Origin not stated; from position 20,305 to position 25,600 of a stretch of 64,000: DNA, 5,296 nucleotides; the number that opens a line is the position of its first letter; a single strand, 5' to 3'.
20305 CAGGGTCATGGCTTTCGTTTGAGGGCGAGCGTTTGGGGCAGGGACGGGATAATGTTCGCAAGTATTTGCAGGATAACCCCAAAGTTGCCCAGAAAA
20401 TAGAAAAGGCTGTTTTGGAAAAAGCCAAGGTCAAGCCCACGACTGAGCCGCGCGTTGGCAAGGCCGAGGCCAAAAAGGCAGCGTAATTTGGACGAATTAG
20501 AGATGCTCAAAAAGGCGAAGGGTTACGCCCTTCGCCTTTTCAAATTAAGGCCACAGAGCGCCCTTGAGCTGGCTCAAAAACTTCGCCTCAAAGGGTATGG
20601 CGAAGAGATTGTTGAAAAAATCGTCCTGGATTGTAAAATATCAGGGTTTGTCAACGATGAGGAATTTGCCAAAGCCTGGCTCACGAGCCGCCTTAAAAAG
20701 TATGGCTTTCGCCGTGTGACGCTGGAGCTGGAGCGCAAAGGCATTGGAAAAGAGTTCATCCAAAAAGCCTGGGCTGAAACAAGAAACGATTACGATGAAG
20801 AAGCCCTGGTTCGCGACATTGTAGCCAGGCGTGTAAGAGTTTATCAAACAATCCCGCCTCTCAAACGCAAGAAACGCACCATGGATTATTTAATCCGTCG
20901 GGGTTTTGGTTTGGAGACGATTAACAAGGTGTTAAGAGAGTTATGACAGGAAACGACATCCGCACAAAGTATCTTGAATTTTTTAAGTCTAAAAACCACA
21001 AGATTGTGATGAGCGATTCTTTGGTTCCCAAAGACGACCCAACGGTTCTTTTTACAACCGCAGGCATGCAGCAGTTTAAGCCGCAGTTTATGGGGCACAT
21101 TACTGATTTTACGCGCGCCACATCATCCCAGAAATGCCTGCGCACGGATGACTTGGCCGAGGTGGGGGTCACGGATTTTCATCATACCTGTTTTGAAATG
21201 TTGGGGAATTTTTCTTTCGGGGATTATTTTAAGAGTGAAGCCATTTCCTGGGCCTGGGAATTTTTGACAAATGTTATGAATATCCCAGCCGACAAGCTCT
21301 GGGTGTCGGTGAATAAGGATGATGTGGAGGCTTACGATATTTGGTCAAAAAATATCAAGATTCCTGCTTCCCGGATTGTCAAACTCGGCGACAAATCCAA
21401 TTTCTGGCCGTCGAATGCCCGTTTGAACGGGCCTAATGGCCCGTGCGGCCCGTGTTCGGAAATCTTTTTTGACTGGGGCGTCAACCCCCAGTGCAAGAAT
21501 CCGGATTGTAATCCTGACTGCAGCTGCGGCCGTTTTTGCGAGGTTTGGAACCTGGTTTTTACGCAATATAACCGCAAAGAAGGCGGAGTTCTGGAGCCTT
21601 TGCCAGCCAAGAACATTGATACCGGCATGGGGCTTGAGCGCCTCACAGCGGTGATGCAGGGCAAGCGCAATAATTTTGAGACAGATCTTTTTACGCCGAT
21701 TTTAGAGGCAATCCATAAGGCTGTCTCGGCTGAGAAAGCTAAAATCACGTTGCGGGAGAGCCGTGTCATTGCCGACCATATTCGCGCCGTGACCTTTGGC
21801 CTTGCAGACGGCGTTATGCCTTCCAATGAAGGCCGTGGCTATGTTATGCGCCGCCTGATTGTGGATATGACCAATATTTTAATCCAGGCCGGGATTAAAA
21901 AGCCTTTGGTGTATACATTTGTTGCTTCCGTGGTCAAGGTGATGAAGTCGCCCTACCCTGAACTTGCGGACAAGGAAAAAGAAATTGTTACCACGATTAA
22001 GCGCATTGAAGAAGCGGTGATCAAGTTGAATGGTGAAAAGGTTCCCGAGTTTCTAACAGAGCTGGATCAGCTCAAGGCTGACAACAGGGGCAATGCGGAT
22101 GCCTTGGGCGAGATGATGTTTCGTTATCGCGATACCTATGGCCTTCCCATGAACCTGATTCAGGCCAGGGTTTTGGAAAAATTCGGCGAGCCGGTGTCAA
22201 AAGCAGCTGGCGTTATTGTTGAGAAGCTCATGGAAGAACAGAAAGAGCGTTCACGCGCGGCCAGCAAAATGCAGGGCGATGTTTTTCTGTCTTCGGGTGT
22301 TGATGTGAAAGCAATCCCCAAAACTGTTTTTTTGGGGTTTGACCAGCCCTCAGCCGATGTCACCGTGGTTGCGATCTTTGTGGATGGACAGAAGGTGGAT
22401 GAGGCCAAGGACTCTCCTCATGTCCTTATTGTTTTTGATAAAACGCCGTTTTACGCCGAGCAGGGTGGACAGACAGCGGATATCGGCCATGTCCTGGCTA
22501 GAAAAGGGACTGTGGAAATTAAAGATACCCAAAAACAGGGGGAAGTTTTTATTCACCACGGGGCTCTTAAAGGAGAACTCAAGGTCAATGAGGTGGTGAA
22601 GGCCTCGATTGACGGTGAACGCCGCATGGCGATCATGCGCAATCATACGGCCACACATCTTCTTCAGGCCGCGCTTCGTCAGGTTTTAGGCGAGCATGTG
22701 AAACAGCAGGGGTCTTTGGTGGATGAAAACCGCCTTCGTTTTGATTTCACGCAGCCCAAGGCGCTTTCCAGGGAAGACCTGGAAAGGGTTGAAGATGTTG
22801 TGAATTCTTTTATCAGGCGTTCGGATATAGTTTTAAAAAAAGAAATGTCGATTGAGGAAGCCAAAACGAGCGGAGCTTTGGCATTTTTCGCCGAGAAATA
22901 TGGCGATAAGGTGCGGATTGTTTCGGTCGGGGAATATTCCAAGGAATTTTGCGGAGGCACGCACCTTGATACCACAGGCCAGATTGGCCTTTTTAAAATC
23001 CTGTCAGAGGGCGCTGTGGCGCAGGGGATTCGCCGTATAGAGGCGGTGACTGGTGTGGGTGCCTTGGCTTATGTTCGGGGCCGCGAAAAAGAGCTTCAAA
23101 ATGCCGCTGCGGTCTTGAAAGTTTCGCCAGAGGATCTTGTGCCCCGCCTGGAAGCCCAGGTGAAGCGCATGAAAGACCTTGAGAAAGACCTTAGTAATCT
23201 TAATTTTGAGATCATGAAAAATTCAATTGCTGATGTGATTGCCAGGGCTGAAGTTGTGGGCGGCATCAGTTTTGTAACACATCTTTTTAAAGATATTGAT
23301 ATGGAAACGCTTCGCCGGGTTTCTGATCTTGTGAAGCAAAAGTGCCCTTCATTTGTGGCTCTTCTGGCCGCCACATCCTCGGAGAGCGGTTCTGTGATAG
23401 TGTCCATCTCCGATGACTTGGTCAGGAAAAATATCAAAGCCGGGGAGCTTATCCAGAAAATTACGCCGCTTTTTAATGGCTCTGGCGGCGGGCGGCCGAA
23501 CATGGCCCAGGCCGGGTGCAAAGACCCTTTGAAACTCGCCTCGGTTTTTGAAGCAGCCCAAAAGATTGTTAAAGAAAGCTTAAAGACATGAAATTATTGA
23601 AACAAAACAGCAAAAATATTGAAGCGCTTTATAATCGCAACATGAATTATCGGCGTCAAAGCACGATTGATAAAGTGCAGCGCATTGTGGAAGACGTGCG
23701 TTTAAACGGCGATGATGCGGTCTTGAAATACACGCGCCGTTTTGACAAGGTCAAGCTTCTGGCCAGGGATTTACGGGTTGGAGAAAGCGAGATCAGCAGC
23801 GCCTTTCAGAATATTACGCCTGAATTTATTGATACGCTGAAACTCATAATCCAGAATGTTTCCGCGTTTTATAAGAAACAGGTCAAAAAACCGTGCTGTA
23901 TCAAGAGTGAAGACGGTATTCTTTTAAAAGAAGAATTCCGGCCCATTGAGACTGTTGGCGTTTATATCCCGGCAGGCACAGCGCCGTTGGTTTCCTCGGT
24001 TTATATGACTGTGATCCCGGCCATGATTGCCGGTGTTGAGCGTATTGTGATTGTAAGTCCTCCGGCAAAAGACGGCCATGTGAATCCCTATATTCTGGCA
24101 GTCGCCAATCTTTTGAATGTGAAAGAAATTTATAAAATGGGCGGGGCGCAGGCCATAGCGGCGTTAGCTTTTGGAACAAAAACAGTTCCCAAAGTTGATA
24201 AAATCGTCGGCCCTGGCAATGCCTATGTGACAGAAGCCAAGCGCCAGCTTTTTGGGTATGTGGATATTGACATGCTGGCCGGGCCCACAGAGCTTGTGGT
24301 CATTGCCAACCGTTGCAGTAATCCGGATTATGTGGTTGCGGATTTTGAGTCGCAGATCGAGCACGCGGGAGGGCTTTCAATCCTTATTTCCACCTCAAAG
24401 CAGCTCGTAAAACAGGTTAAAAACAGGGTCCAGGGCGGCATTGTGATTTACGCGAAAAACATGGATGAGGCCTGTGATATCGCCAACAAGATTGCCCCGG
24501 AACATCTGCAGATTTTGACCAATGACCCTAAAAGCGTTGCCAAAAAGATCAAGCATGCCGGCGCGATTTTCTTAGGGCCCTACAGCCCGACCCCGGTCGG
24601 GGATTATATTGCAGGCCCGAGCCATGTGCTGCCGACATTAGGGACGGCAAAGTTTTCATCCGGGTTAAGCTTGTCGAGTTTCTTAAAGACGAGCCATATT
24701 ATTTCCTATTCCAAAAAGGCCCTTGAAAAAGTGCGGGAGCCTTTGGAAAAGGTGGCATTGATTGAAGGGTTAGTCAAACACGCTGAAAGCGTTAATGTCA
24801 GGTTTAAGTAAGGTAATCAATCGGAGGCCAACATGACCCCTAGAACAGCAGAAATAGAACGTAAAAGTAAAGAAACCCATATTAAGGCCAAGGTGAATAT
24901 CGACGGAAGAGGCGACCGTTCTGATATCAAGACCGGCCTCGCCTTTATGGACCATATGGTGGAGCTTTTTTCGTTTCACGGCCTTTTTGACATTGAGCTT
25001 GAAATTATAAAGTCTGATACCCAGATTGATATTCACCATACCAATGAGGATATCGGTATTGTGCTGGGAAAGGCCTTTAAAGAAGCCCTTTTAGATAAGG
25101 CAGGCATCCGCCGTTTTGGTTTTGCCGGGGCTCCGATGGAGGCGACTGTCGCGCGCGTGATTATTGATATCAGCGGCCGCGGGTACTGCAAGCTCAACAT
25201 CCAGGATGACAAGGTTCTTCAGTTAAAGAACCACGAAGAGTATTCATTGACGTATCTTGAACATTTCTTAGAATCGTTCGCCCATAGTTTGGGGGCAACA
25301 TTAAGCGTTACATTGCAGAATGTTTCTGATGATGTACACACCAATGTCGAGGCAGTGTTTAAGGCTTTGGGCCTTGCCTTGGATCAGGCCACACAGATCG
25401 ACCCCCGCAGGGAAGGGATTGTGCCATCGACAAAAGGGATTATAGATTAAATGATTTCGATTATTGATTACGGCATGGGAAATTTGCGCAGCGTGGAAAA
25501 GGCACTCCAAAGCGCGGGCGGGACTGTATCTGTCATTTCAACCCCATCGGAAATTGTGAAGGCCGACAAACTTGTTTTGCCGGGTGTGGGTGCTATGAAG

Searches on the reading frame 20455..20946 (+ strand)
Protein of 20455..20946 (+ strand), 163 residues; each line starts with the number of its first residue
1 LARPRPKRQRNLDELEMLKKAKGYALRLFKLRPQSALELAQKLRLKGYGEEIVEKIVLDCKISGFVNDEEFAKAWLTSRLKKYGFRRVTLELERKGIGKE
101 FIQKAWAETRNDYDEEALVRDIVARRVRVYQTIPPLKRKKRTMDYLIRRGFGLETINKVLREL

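Call 51: search_protein_families(library=pfam, proteins=[window:20455-20946:+], max_evalue=0.001)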
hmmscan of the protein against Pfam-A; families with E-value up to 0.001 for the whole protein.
window:20455-20946:+ (163 aa): 3 families
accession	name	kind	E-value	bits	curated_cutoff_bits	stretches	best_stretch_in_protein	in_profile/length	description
PF02631.22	RecX_HTH2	-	2.2e-11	44.2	26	1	67-105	1-41/42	RecX, second three-helix domain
PF21982.2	RecX_HTH1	-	2.2e-11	44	26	1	21-57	1-37/40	RecX, first three-helix domain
PF21981.2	RecX_HTH3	-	8.8e-09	35.8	26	1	114-160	1-48/48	RecX, third three-helix domain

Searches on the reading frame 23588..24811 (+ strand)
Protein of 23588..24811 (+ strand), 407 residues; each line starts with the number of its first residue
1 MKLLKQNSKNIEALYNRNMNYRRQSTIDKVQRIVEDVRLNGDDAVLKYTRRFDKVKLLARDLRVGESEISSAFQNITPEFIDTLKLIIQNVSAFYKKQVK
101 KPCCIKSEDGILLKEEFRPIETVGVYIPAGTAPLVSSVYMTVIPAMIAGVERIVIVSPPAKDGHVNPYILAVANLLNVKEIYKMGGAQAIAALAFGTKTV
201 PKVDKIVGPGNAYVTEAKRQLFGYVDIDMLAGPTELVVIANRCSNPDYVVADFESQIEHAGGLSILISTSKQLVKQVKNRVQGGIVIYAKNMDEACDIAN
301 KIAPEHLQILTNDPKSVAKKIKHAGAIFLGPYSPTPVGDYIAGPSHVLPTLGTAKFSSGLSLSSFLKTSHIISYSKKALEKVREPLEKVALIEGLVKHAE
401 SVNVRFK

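Call 72: search_protein_families(library=pfam, proteins=[window:23588-24811:+], max_evalue=0.00001)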
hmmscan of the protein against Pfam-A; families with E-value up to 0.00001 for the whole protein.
window:23588-24811:+ (407 aa): 1 family
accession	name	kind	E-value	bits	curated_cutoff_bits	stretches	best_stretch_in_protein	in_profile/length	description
PF00815.25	Histidinol_dh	-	6.4e-146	487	27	1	23-406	8-411/411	Histidinol dehydrogenase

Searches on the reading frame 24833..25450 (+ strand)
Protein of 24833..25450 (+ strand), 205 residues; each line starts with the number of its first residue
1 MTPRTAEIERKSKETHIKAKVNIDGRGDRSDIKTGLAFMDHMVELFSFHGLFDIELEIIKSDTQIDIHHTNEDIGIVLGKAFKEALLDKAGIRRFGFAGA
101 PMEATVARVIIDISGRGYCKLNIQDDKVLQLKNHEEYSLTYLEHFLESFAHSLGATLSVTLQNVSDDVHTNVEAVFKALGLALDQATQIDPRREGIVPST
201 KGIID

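Call 72: search_protein_families(library=pfam, proteins=[window:24833-25450:+], max_evalue=0.00001)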
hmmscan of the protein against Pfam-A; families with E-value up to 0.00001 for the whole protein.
window:24833-25450:+ (205 aa): 1 family
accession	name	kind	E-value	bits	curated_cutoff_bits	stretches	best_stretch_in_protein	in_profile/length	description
PF00475.24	IGPD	-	6.8e-44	149.9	27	1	34-183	1-144/144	Imidazoleglycerol-phosphate dehydratase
